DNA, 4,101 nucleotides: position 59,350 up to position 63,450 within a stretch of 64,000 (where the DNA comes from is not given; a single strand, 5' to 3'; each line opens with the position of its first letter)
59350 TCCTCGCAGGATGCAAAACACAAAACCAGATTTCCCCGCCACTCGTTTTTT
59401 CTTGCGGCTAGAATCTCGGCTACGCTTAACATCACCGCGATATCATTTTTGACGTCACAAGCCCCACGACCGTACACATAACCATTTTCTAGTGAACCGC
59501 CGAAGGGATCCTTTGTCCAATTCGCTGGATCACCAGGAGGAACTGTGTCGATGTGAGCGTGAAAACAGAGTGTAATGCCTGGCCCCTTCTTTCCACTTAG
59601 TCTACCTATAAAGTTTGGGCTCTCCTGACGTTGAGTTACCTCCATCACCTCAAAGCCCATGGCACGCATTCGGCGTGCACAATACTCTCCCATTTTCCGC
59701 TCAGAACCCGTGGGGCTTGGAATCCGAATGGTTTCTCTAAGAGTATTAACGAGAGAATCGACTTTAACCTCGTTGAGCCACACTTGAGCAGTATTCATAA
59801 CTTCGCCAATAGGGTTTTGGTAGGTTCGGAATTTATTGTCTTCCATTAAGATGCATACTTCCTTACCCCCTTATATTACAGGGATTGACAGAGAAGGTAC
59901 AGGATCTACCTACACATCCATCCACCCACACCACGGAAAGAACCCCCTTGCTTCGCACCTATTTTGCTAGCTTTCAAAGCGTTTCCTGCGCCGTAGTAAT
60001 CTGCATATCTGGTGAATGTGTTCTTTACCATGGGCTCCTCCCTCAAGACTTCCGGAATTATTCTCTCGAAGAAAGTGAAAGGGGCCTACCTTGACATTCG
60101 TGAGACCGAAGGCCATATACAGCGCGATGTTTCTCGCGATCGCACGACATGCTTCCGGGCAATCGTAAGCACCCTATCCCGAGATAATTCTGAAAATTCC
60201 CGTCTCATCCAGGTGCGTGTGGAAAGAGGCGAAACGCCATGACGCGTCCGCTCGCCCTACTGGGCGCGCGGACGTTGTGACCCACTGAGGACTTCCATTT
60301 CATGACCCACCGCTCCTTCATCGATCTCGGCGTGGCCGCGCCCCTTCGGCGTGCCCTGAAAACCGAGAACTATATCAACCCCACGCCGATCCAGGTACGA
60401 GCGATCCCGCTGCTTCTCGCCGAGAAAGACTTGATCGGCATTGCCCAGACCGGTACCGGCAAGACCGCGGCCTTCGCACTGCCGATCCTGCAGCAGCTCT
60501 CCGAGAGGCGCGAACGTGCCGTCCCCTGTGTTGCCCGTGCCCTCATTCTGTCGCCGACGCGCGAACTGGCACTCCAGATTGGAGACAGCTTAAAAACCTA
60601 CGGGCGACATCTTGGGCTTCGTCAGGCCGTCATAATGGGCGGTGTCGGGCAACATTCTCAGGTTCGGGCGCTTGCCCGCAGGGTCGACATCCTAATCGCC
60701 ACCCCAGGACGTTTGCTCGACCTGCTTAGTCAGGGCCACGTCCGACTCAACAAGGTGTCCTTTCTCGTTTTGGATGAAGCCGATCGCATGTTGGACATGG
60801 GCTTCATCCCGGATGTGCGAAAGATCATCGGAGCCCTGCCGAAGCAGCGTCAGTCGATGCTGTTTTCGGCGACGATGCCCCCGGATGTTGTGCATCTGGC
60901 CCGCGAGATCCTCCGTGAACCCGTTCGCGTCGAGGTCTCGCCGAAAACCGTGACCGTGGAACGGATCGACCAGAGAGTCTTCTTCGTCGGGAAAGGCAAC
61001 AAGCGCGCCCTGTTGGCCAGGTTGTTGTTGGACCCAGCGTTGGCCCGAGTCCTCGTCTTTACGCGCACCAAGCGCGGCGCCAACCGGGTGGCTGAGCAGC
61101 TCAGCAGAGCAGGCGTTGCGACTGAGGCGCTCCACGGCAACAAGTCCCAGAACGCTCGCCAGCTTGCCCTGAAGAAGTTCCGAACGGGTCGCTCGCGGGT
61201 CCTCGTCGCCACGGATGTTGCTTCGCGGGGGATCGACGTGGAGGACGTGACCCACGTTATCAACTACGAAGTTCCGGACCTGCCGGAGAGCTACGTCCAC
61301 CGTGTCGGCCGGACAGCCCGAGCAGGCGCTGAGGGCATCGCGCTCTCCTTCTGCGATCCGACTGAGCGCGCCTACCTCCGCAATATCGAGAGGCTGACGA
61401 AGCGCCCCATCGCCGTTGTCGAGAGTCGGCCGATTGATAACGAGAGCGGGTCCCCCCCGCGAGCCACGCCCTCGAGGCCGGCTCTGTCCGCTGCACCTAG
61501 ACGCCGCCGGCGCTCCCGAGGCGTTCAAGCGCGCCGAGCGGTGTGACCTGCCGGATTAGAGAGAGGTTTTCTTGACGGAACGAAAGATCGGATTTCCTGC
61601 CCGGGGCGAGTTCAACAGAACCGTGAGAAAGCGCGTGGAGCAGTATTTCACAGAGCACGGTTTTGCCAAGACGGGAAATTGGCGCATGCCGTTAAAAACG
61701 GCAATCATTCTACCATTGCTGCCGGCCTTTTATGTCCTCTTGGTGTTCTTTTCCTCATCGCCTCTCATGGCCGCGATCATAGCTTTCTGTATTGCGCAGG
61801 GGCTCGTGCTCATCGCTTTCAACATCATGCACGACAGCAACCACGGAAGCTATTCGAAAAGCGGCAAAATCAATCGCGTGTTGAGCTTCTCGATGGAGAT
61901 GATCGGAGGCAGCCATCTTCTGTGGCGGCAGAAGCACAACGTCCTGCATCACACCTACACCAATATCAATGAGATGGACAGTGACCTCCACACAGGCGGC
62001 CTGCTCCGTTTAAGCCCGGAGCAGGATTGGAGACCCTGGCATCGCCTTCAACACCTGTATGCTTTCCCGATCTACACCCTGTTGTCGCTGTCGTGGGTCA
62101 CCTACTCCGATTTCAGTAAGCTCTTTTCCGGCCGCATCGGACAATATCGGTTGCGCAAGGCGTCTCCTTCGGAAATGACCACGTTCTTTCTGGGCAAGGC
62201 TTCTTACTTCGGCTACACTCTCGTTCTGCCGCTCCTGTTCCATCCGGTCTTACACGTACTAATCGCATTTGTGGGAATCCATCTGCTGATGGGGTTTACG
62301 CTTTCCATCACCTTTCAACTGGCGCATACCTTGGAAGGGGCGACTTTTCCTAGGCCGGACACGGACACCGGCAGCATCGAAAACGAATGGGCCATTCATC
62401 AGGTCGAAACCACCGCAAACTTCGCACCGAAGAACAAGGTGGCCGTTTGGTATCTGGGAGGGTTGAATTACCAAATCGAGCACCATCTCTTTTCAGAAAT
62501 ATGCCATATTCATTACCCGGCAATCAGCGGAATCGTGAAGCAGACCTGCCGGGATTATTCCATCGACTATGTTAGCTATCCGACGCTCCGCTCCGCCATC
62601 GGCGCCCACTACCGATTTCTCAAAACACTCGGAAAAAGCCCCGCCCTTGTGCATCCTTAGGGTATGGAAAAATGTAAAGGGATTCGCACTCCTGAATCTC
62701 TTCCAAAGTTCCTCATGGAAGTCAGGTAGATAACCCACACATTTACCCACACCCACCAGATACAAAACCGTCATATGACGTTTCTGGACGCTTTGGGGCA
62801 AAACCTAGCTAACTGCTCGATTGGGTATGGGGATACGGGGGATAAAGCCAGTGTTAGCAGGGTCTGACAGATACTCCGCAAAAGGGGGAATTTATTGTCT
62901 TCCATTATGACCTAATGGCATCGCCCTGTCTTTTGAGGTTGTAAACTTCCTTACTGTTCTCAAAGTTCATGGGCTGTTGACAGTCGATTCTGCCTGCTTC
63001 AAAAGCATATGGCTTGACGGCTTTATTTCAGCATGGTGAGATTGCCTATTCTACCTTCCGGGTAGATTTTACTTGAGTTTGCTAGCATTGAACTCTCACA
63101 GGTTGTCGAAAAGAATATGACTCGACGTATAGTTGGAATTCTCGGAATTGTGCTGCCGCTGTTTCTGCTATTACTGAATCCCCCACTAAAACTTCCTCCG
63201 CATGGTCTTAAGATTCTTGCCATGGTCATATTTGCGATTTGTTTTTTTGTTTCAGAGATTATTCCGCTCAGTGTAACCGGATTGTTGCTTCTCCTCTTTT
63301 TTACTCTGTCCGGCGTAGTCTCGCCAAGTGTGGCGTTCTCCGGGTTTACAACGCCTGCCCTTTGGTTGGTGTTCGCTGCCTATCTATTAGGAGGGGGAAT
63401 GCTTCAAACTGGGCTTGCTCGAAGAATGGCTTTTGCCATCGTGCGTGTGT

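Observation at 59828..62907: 3,059-bp GC-rich helicase+desaturase unit flanked by perfect 21-bp direct repeats, one overlapping a start codon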

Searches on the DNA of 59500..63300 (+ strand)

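Call 27: search_rna_families(source=window, start=59500, end=63300, threshold=evalue, max_evalue=1)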
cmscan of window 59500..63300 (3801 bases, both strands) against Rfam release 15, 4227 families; matches with E-value up to 1: 0.
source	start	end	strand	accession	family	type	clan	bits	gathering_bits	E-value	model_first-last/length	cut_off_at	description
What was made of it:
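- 60015..60301 (+): Helicase upstream region and leader, transferred together with the gene. It contains a conserved TTGACA (60091-60096), a 17-nt spacer and CATATA, which may be a promoter. No Rfam family matches (call 27).
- Tried and rejected: Rfam found no family in 59500-63300 (call 27).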

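Call 56: search_dna_similar(query=window:59849-62886:+, collection=plasmids, mode=distant, max_rows=10)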
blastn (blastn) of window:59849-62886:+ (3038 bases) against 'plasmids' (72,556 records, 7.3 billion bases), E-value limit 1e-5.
Records with a match: 107; places in all: 114; records where one place covers at least 80% of the query: 0.
Best place of each record, by identity: 60-80% 107.
By first word of the organism name: Sinorhizobium 67; Azospirillum 7; Paracoccus 6; Thioclava 3; Sphingomonas 2; Klebsiella 2; Escherichia 2; Neisseria 2; Eleftheria 1; Shinella 1; and 14 more.
By predicted mobility (MOB-suite, as given by PLSDB): mobilizable 60; non-mobilizable 44; conjugative 3.
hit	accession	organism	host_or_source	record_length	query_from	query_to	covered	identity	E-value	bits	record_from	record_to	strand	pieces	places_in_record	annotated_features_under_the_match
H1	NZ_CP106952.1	Eleftheria terrae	soil sample,soil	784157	475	1558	28%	66.2%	2e-15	183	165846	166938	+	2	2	DEAD/DEAH box helicase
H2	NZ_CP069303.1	Shinella sp. PSBB067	monoisolate,Minnesota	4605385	580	1549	24%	68.2%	1e-24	214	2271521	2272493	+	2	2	none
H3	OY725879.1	Subdoligranulum variabile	-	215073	552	1314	25%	63.5%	8e-20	108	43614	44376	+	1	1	none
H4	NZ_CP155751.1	Sphingomonas parapaucimobilis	Chinese cabbage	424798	466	1550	17%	69.4%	1e-18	191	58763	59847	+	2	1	DEAD/DEAH box helicase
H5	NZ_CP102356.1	Paracoccus sp. SMMA_5_TC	pure culture,Lotus pond, a sulfur-borax ...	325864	532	1554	13%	69.1%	5e-10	150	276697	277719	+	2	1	DEAD/DEAH box helicase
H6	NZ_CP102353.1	Paracoccus sp. SMMA_5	pure culture,Lotus pond, a sulfur-borax ...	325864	532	1554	13%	69.1%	5e-10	150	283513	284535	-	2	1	DEAD/DEAH box helicase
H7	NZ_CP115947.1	Ralstonia solanacearum MolK2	Musa sp.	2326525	1205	1493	10%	68.5%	6e-15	92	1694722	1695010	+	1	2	record has no annotation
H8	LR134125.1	Klebsiella aerogenes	not available: to be reported later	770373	584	961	9%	71.0%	7e-8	137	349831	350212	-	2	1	rhlE_2: ATP-dependent RNA helicase RhlE | rhlE_1: ATP-dependent RNA helicase RhlE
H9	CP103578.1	Enterobacter hormaechei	Homo sapiens,blood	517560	1201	1480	9%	66.3%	6e-9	73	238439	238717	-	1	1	rhlE: ATP-dependent RNA helicase RhlE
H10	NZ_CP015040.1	Rhodovulum sp. P5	cell culture,shallow-sea hydrothermal ...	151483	1204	1478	9%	67.5%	1e-11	81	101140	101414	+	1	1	DEAD/DEAH box helicase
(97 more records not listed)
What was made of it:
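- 59849..60014 (.): Left end segment 'a' (166 bp, GC about 47%). Origin unknown, non-coding, evolving about neutrally. BLAST of the whole insert against plasmids matched only the helicase (call 56).
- Tried and rejected: BLAST of the whole insert against plasmids gave only 60-80% helicase hits on alphaproteobacterial megaplasmids (call 56).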
